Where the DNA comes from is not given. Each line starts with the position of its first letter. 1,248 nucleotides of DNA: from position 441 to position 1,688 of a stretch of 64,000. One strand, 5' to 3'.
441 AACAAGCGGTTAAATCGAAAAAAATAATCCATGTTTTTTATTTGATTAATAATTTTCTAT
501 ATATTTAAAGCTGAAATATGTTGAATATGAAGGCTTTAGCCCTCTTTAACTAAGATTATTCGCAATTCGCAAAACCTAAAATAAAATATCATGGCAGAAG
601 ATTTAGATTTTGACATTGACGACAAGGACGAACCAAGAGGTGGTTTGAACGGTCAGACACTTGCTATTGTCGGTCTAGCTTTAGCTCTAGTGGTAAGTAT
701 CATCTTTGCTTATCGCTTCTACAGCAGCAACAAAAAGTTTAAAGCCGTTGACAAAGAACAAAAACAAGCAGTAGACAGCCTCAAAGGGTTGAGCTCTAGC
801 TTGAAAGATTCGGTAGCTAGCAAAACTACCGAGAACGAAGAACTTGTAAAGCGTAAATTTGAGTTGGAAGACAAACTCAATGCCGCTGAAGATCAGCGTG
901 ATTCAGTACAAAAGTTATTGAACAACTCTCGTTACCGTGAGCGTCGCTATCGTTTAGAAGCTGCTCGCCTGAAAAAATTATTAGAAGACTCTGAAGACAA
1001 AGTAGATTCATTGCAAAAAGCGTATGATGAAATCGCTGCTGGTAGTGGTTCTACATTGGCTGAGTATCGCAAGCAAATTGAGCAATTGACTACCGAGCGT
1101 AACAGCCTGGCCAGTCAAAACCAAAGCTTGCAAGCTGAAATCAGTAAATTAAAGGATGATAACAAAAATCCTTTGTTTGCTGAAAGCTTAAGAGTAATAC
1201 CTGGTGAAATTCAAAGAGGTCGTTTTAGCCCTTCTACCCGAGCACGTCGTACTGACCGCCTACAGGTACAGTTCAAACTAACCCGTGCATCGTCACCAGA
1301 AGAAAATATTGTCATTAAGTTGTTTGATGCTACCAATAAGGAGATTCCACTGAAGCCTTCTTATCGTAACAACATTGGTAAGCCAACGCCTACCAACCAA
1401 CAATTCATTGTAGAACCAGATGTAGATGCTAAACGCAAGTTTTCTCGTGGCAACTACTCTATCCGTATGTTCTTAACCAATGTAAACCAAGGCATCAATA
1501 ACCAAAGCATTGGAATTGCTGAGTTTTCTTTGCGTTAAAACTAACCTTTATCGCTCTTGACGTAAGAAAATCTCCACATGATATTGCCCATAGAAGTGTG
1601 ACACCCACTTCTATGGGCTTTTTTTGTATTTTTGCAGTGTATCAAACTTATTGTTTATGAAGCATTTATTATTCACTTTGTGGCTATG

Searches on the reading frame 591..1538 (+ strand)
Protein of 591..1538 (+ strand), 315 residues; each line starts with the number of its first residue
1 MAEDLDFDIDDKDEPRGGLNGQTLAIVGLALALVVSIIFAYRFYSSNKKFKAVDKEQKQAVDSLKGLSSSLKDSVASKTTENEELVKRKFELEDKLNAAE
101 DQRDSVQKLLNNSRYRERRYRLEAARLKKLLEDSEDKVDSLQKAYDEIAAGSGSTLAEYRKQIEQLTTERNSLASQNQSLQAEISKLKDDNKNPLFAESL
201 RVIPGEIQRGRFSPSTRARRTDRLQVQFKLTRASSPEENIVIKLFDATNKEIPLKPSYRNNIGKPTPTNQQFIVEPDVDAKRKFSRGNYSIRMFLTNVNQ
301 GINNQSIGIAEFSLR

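Call 50: search_protein_families(library=pfam, alignment_id=A6, max_evalue=0.00001)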
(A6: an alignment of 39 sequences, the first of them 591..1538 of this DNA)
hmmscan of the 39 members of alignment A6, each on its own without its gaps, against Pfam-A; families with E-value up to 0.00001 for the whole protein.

A. member 1, window:591-1538:+ (315 aa): 0 families

B. families by the number of members that match (of 39 scanned): 56 families (the first 25 are shown)
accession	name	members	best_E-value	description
PF00474.23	SSF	2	1.1e-41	Sodium:solute symporter family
PF12833.13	HTH_18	2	1.8e-12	Helix-turn-helix domain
PF00165.29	HTH_AraC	2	8.9e-08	Bacterial regulatory helix-turn-helix proteins, AraC family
PF07755.17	DUF1611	1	1.8e-73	Domain of unknown function (DUF1611_C) P-loop domain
PF07695.17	7TMR-DISM_7TM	1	3.2e-40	7TM diverse intracellular signalling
PF11138.13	DUF2911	1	2.4e-39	Protein of unknown function (DUF2911)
PF12704.14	MacB_PCD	1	6.6e-39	MacB-like periplasmic core domain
PF12746.13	GNAT_acetyltran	1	4.5e-33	GNAT acetyltransferase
PF07739.18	TipAS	1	2.8e-31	TipAS antibiotic-recognition domain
PF01035.26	DNA_binding_1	1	7.3e-31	6-O-methylguanine DNA methyltransferase, DNA binding domain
PF00707.27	IF3_C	1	2.3e-30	Translation initiation factor IF-3, C-terminal domain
PF00593.30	TonB_dep_Rec_b-barrel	1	7.8e-29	TonB dependent receptor-like, beta-barrel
PF02687.27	FtsX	1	2.2e-28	FtsX-like permease C-terminal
PF13378.12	MR_MLE_C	1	8.4e-26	Enolase C-terminal domain-like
PF02518.31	HATPase_c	1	2.2e-25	Histidine kinase-, DNA gyrase B-, and HSP90-like ATPase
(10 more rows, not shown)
